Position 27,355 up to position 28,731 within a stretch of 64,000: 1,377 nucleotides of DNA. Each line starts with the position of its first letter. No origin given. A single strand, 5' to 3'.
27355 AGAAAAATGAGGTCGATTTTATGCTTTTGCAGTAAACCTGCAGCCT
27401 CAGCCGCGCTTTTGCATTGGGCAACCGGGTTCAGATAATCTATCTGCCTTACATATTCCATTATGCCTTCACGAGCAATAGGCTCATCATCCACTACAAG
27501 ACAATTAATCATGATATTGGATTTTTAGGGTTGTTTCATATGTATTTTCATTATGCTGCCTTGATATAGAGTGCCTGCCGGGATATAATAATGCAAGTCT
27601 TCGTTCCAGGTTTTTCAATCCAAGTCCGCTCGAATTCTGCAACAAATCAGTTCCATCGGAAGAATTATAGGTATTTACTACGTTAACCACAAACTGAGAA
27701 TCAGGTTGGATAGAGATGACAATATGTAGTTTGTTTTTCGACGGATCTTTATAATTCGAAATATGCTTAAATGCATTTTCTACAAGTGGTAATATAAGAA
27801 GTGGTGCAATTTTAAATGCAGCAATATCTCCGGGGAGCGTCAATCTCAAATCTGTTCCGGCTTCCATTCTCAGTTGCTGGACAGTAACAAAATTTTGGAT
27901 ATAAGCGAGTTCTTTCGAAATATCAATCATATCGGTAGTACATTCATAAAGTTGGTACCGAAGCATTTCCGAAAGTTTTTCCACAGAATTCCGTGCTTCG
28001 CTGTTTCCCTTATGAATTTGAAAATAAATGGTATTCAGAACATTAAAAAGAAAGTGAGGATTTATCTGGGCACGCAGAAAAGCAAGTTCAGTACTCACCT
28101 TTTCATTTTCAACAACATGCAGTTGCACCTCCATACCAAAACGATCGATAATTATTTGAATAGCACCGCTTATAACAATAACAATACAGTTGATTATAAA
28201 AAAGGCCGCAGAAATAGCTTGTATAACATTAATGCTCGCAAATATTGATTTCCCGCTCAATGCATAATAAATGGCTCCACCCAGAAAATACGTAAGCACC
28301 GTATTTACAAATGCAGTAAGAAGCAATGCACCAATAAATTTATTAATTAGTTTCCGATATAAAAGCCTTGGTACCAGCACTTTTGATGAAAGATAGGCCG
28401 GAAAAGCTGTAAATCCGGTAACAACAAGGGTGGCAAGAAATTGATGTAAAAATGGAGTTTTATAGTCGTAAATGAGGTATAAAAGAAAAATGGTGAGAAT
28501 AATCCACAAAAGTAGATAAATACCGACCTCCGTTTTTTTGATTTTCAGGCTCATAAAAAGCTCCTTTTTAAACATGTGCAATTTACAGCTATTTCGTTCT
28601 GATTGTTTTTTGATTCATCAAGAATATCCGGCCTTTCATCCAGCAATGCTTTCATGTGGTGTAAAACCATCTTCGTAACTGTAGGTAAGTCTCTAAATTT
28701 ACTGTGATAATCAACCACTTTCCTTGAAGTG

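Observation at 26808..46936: Same-strand island of ~10 T9SS-addressed binding-module proteins next to a divergent LytS/LytTR two-component system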

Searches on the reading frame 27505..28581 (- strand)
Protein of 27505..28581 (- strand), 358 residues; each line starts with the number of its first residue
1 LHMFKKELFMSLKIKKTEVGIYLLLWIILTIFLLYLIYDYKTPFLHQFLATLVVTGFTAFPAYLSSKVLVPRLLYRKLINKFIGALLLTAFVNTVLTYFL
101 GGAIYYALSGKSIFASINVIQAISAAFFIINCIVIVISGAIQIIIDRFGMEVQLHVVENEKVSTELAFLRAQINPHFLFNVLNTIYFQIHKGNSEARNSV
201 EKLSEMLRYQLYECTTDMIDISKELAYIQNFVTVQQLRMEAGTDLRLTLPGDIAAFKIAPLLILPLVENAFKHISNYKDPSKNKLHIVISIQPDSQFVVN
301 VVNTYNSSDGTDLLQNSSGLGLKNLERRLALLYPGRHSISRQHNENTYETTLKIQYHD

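Call 3: search_protein_families(library=pfam, proteins=[window:27505-28581:-], max_evalue=0.01)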
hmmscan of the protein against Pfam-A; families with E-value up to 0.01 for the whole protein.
window:27505-28581:- (358 aa): 1 family
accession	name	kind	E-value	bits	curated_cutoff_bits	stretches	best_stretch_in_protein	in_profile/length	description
PF06580.19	His_kinase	-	7.4e-24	84.3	25.2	1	164-240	1-78/81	Histidine kinase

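Call 9: search_protein_families(library=ncbifam, proteins=[window:27505-28581:-], max_evalue=0.01)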
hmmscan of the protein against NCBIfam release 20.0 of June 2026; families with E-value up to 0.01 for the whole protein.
window:27505-28581:- (358 aa): 0 families

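Call 16: find_homologous_proteins(query=window:27505-28581:-, max_evalue=1e-10)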
Query window:27505-28581:- (358 aa): 5902 proteins with E <= 1e-10 among 8000 candidates; the best 120 are listed.
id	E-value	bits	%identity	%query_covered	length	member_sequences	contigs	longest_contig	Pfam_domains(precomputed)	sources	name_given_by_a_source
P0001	9.3e-222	753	100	97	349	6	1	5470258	PF06580.20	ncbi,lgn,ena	-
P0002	3.2e-197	672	89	97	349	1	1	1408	PF06580.20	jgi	jgi:two-component system, LytTR family, sensor kinase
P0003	1.0e-192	658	87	97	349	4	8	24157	PF06580.20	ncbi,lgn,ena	-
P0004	2.1e-192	657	85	100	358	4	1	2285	PF06580.20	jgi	jgi:two-component system, LytTR family, sensor kinase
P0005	3.8e-192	656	87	99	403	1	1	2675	PF06580.20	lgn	-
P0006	3.4e-189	646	86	98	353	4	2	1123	PF06580.20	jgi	jgi:LytS/YehU family sensor histidine kinase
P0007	3.8e-189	646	88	95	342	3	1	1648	PF06580.20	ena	-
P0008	1.1e-188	644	86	97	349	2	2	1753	PF06580.20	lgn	-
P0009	5.5e-188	642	86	97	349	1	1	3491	PF06580.20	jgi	-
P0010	5.6e-188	642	86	97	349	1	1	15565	PF06580.20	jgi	-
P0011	6.9e-188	642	86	97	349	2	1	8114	PF06580.20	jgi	-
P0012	1.7e-187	640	85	97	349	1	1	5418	PF06580.20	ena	-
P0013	4.0e-187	639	85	97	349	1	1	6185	PF06580.20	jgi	-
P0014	2.0e-185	634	84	97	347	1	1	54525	PF06580.20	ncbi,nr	ncbi:MAG: histidine kinase [Bacteroidales bacterium]|nr:histidine kinase [Bacteroidales bacterium]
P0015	3.3e-184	630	83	97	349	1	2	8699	PF06580.20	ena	-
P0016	9.8e-184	628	83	97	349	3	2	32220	PF06580.20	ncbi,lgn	-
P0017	1.2e-183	628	84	97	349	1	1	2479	PF06580.20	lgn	-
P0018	1.8e-183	627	84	97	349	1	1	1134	PF06580.20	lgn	-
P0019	2.5e-183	627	84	97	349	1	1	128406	PF06580.20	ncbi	-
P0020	4.7e-183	626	84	97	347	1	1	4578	PF06580.20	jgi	jgi:two-component system, LytTR family, sensor kinase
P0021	5.2e-183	626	83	97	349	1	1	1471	PF06580.20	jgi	jgi:two-component system, LytTR family, sensor kinase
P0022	5.3e-183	626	84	97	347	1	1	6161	PF06580.20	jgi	jgi:two-component system, LytTR family, sensor kinase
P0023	1.0e-182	625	83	97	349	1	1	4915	PF06580.20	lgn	-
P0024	1.3e-182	624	82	97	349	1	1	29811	PF06580.20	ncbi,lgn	-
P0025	1.5e-182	624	84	97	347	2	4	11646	PF06580.20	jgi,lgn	jgi:LytS/YehU family sensor histidine kinase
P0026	2.9e-182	623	83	97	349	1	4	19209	PF06580.20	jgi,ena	-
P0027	4.3e-182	623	83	97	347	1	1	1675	PF06580.20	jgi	jgi:two-component system, LytTR family, sensor kinase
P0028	6.4e-182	622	82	97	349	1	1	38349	PF06580.20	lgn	-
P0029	1.9e-181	620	83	97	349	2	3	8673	PF06580.20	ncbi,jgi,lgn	-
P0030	2.5e-181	620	82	97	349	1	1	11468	PF06580.20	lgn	-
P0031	5.0e-180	616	81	97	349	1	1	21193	PF06580.20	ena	-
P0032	1.3e-179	615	82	97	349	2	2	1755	PF06580.20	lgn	-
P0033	2.4e-178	610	81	97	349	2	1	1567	PF06580.20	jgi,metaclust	metaclust:\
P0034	1.5e-177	608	81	97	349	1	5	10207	PF06580.20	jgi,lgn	jgi:sensor histidine kinase YesM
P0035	7.0e-174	596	78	97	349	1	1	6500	PF06580.20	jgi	-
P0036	1.6e-173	595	78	97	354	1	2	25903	PF06580.20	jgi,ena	-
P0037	5.3e-172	589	79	97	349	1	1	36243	PF06580.20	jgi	jgi:two-component system LytT family sensor kinase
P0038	5.3e-172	589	79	97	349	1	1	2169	PF06580.20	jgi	jgi:two-component system, LytTR family, sensor kinase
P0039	9.2e-172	589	78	97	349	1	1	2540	PF06580.20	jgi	jgi:two-component system LytT family sensor kinase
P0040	9.9e-172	589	78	97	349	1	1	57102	PF06580.20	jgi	jgi:LytS/YehU family sensor histidine kinase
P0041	1.0e-171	589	79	97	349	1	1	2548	PF06580.20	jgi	-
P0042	1.6e-171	588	79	97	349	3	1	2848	PF06580.20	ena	-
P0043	2.0e-171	588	78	97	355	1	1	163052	PF06580.20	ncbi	ncbi:MAG: histidine kinase [Bacteroidota bacterium]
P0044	2.1e-171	588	77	97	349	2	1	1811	PF06580.20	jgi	jgi:two-component system, LytTR family, sensor kinase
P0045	6.0e-171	586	79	97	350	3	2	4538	PF06580.20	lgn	-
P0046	8.3e-171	586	78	97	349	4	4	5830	PF06580.20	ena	-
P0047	2.0e-170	584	78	97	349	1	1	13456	PF06580.20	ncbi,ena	ncbi:MAG: histidine kinase [Bacteroidota bacterium]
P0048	3.7e-170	583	76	97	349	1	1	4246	PF06580.20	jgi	jgi:two-component system, LytTR family, sensor kinase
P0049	5.9e-170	583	76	97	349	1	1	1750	PF06580.20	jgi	jgi:two-component system, LytTR family, sensor kinase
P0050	1.0e-169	582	78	97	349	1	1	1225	PF06580.20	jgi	jgi:two-component system, LytTR family, sensor kinase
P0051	1.5e-169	581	77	97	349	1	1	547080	PF06580.20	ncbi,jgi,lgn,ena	jgi:sensor histidine kinase YesM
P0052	2.4e-169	581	77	97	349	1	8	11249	PF06580.20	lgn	-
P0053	3.3e-169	580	77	97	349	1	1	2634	PF06580.20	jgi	jgi:two-component system LytT family sensor kinase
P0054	3.8e-169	580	79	97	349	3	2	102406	PF06580.20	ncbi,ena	-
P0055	6.9e-169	579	77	97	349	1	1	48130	PF06580.20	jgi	-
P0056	8.4e-169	579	78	97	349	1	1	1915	PF06580.20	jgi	jgi:two-component system LytT family sensor kinase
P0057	1.2e-168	578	77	97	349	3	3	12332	PF06580.20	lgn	-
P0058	1.2e-168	578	77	97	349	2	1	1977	PF06580.20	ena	-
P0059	3.1e-168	577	76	97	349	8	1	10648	PF06580.20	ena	-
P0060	5.2e-167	573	77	92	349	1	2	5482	PF06580.20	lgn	-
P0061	1.2e-166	572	74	97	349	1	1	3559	PF06580.20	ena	-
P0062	2.0e-166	571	76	97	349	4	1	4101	PF06580.20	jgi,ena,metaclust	metaclust:\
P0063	2.9e-166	571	75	97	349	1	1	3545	PF06580.20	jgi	jgi:sensor histidine kinase YesM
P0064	3.3e-166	570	78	93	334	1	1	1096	PF06580.20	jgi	jgi:sensor histidine kinase YesM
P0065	7.7e-166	569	76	98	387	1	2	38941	PF06580.20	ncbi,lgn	-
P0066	1.0e-165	569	76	97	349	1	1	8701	PF06580.20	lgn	-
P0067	1.1e-165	569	77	97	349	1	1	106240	PF06580.20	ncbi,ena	-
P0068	1.2e-165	569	77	97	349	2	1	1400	PF06580.20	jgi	jgi:two-component system LytT family sensor kinase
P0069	2.1e-165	568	74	97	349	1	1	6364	PF06580.20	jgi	jgi:two-component system, LytTR family, sensor kinase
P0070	2.1e-165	568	77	97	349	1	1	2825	PF06580.20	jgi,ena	-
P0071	3.1e-165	567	74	97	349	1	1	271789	PF06580.20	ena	-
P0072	5.4e-165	566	74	97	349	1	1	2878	PF06580.20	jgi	jgi:two-component system, LytTR family, sensor kinase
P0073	6.2e-165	566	76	97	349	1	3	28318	PF06580.20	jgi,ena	-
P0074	6.5e-165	566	76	97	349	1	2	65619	PF06580.20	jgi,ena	jgi:sensor histidine kinase YesM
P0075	1.1e-164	565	77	95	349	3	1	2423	PF06580.20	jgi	jgi:two-component system LytT family sensor kinase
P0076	1.1e-164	565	75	97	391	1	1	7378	PF06580.20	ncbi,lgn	-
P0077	1.4e-164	565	74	97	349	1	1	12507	PF06580.20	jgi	jgi:two-component system, LytTR family, sensor kinase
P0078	1.4e-164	565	76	96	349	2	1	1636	PF06580.20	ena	-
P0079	1.7e-164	565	74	97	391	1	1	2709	PF06580.20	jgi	jgi:two-component system, LytTR family, sensor kinase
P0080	1.9e-164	565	76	97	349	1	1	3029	PF06580.20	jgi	-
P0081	2.1e-164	565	76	95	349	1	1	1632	PF06580.20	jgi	jgi:two-component system, LytTR family, sensor kinase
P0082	2.9e-164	564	75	97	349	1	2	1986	PF06580.20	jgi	jgi:two-component system, LytTR family, sensor kinase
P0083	2.9e-164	564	79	97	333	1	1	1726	PF06580.20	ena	-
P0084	3.1e-164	564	77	95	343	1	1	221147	PF06580.20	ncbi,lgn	-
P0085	2.7e-163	561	74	97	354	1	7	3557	PF06580.20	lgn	-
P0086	3.5e-163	560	73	97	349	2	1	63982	PF06580.20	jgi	-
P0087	4.8e-163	560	74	97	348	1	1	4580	PF06580.20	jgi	jgi:two-component system, LytTR family, sensor kinase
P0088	5.6e-163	560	78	92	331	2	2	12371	PF06580.20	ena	-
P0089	7.2e-163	559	74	97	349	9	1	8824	PF06580.20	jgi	-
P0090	7.4e-163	559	75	97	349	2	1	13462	PF06580.20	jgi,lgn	-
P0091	9.7e-163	559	73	97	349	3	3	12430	PF06580.20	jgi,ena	jgi:LytS/YehU family sensor histidine kinase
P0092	1.0e-162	559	74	97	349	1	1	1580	PF06580.20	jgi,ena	-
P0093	1.6e-162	558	74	97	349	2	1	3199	PF06580.20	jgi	-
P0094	1.6e-162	558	74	97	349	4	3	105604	PF06580.20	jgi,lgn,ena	-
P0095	1.7e-162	558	74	97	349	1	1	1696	PF06580.20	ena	-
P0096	8.7e-162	556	74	97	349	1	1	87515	PF06580.20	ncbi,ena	-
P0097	9.9e-162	556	75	97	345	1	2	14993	PF06580.20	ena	-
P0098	2.1e-161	555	74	97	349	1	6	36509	PF06580.20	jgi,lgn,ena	jgi:LytS/YehU family sensor histidine kinase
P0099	2.7e-161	554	74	97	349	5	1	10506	PF06580.20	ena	-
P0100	2.7e-161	554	76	93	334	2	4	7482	PF06580.20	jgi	jgi:LytS/YehU family sensor histidine kinase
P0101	3.2e-161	554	74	97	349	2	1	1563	PF06580.20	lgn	-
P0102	3.5e-161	554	72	97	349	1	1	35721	PF06580.20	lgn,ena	-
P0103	4.8e-161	553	76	95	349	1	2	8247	PF06580.20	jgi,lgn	jgi:sensor histidine kinase YesM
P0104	6.9e-161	553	74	97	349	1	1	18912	PF06580.20,PF07690.22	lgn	-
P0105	7.6e-161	553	75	97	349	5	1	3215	PF06580.20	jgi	jgi:two-component system LytT family sensor kinase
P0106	1.7e-160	552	76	95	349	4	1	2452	PF06580.20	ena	-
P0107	2.6e-160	551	73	97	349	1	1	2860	PF06580.20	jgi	jgi:two-component system LytT family sensor kinase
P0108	1.9e-159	548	75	96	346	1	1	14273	PF06580.20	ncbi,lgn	-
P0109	3.2e-159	547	73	97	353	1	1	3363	PF06580.20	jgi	jgi:two-component system, LytTR family, sensor kinase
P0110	4.5e-159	547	72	97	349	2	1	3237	PF06580.20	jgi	-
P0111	5.4e-159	547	73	97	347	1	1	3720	PF06580.20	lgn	-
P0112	5.8e-159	547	75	94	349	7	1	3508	PF06580.20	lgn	-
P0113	5.8e-159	547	72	97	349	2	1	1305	PF06580.20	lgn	-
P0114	1.1e-158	546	76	91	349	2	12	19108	PF06580.20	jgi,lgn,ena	-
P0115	1.5e-158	545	73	97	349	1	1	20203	PF06580.20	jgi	jgi:two-component system, LytTR family, sensor kinase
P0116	1.6e-158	545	73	97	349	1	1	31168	PF06580.20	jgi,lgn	jgi:two-component system LytT family sensor kinase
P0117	1.6e-158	545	74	98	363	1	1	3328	PF06580.20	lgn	-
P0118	1.7e-158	545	76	93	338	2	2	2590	PF06580.20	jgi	-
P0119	1.6e-157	542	73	97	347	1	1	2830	PF06580.20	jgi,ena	-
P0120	1.7e-157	542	71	97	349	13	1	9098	PF06580.20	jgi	jgi:two-component system LytT family sensor kinase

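Call 17: find_encoding_contigs(protein=P0001, flank=10000, max_places=3)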
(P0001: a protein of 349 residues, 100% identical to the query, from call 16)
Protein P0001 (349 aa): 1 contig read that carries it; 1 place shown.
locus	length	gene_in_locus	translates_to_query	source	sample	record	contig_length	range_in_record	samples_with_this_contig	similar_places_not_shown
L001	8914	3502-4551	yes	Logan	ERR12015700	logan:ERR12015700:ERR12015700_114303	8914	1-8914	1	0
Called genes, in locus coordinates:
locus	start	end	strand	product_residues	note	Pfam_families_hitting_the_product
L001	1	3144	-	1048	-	?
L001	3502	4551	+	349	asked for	PF06580:His_kinase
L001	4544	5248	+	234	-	PF00072:Response_reg, PF04397:LytTR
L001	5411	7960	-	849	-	PF02689:Herpes_Helicase (faint), PF05970:PIF1, PF13245:AAA_19, PF13401:AAA_22 (weak), PF13604:AAA_30, PF00570:HRDC, PF14493:HTH_40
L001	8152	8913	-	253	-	?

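Call 18: find_encoding_contigs(protein=P0019, flank=10000, max_places=2)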
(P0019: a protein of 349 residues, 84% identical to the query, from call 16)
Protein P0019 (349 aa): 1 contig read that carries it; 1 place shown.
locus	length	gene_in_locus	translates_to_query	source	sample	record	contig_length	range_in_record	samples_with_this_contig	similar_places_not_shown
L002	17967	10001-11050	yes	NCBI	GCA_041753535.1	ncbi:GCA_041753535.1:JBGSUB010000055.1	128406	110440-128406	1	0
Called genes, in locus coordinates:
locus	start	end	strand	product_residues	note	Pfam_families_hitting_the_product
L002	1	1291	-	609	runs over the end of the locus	PF00884:Sulfatase, PF01663:Phosphodiest (faint)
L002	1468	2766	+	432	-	PF01467:CTP_transf_like, PF13714:PEP_mutase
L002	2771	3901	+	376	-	PF02776:TPP_enzyme_N, PF02775:TPP_enzyme_C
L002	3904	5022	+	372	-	PF00266:Aminotran_5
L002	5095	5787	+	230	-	PF00483:NTP_transferase (weak), PF12804:NTP_transf_3 (weak)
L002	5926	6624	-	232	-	PF09603:Fib_succ_major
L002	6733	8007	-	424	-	-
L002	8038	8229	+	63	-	-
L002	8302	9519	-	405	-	PF09603:Fib_succ_major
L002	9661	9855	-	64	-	-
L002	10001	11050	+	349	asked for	PF06580:His_kinase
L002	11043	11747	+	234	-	PF00072:Response_reg, PF04397:LytTR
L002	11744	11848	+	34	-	-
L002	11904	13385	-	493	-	PF01551:Peptidase_M23, PF18962:Por_Secre_tail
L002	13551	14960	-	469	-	PF13088:BNR_2 (weak), PF12904:Collagen_bind_2 (faint), PF02012:BNR (faint), PF13088:BNR_2, PF18962:Por_Secre_tail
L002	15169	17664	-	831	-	PF05970:PIF1, PF13245:AAA_19, PF13401:AAA_22 (weak), PF13604:AAA_30, PF13538:UvrD_C_2 (faint), PF00570:HRDC, PF14493:HTH_40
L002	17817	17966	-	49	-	?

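Call 19: find_encoding_contigs(protein=P0043, flank=10000, max_places=2)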
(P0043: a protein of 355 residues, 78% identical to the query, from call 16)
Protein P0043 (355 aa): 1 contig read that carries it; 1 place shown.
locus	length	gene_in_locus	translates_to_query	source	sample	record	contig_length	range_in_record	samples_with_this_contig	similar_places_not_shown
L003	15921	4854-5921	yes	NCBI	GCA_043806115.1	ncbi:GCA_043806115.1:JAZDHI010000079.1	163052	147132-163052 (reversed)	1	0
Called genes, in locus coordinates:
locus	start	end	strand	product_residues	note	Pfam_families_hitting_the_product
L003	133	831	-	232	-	PF09603:Fib_succ_major, PF26707:DUF8237 (faint)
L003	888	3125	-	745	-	PF14870:PSII_BNR (faint), PF02012:BNR (faint), PF15902:Sortilin-Vps10 (faint), PF18962:Por_Secre_tail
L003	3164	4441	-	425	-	-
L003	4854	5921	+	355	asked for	PF06580:His_kinase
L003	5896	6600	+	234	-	PF00072:Response_reg, PF04397:LytTR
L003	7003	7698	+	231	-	PF00005:ABC_tran, PF02463:SMC_N, PF13304:AAA_21 (faint)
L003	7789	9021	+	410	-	PF12704:MacB_PCD, PF02687:FtsX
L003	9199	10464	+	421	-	PF12704:MacB_PCD, PF02687:FtsX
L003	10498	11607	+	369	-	PF25919:BSH_CusB (faint), PF25917:BSH_RND, PF25973:BSH_CzcB (weak)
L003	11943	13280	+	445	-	PF06965:Na_H_antiport_1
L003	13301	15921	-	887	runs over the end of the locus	PF01841:Transglut_core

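Call 21: find_related_loci(query=window:27505-28554:-, collection=genome_contigs, flank=10000)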
Query window:27505-28554:- (349 aa) in genome_contigs; peptide patterns used: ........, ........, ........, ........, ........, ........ (x = any residue, [..] = any of these).
92 stretches matched a pattern; 9 encode a relative of the query (tblastn E <= 1e-3); 9 distinct loci.
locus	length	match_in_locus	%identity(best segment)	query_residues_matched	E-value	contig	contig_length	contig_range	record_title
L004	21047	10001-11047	83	1-349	0e+0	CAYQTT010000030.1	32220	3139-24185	MAG TPA_asm: uncultured Lentimicrobiaceae bacterium isolate SRP302447_co1_787 genome assembly, contig: NODE_3803_length_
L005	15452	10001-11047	82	1-349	0e+0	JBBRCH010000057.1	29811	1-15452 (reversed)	MAG: Bacteroidales bacterium isolate Co_metawrap_2392 Cmw_2392_k141_13405062_length_29811_cov_22.9941, whole genome shot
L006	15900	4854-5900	78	1-349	0e+0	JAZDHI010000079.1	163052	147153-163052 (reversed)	MAG: Bacteroidota bacterium isolate MEGAHIT-group-0.314 k141_865803, whole genome shotgun sequence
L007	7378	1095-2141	75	1-349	4e-178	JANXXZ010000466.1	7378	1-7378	MAG: Bacteroidales bacterium isolate GL140_3_metabat_260_sub GL140_3_k141_1575182, whole genome shotgun sequence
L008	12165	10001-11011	49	13-349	1e-101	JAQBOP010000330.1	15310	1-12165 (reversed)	MAG: Mucilaginibacter sp. isolate RYN_323 scaffold_2032121, whole genome shotgun sequence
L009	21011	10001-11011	49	13-349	1e-99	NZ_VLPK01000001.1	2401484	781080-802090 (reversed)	Mucilaginibacter corticis strain MAH-19 contig1, whole genome shotgun sequence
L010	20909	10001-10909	33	35-349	4e-35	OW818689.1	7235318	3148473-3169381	metagenome genome assembly, chromosome: 1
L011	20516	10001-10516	26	156-329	3e-17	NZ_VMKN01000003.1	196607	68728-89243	Litoribacter populi strain XAAS-A1 Scaffold3, whole genome shotgun sequence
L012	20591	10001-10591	26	118-323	1e-16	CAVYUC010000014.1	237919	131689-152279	MAG: uncultured Prolixibacteraceae bacterium isolate MFD01721.bin.1.282 genome assembly, contig: contig_27824, whole gen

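Call 28: find_related_loci(query=window:27505-28554:-, collection=metagenome_contigs, flank=10000)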
Query window:27505-28554:- (349 aa) in metagenome_contigs; peptide patterns used: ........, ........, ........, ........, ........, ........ (x = any residue, [..] = any of these).
208 stretches matched a pattern; 12 encode a relative of the query (tblastn E <= 1e-3); 12 distinct loci.
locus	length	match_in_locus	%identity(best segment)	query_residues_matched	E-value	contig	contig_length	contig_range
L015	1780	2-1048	86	1-349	0e+0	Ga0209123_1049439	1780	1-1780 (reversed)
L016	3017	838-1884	81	1-349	0e+0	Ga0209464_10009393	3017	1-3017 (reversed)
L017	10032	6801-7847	78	1-349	0e+0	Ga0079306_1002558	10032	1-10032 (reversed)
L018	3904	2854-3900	71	1-349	3e-176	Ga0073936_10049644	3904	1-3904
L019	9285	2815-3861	71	1-349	8e-170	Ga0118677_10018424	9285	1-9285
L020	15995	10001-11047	74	1-349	2e-165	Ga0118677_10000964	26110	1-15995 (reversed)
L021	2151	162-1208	70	1-349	7e-176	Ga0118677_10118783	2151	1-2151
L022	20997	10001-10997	54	13-349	1e-86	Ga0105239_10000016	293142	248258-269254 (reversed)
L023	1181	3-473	89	193-349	4e-92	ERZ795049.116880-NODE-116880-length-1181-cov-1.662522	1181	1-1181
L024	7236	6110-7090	35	13-346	1e-58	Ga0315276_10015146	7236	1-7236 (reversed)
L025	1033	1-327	72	241-349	2e-49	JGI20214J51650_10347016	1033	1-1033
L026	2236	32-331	41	243-346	1e-16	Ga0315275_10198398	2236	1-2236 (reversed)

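Call 29: find_encoding_contigs(protein=P0051, flank=10000, max_places=1)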
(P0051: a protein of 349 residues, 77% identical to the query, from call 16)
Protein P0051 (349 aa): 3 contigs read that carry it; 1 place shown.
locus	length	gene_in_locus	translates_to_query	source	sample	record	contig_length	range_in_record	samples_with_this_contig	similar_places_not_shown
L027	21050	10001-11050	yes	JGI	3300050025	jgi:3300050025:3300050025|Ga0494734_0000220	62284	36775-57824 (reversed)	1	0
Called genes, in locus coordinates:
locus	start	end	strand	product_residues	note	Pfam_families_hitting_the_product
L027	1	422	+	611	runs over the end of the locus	PF06452:CBM9_1, PF02638:GHL10, PF14871:GHL6 (weak)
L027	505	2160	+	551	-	PF04055:Radical_SAM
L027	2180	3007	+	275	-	PF12833:HTH_18, PF00165:HTH_AraC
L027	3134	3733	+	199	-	PF07366:SnoaL, PF12680:SnoaL_2 (weak)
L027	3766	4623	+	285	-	PF02900:LigB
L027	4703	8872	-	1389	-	PF00112:Peptidase_C1, PF18560:Lectin_like, PF19408:PKD_6, PF18962:Por_Secre_tail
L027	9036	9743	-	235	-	PF09603:Fib_succ_major, PF26707:DUF8237 (faint)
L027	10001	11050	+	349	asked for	PF06580:His_kinase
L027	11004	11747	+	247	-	PF00072:Response_reg, PF04397:LytTR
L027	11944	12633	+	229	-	PF07635:PSCyt1 (faint)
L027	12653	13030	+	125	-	-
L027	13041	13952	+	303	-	PF19089:DUF5777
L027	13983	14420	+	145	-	PF12869:tRNA_anti-like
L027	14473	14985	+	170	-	PF04264:YceI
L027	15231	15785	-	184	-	PF00903:Glyoxalase (weak)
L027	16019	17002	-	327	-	PF02585:PIG-L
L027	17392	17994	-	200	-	PF00149:Metallophos (weak)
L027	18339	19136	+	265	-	PF01734:Patatin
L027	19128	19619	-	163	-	PF00583:Acetyltransf_1, PF13420:Acetyltransf_4 (weak), PF13673:Acetyltransf_10, PF13508:Acetyltransf_7, PF08445:FR47 (faint)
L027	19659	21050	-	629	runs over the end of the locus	PF17957:Big_7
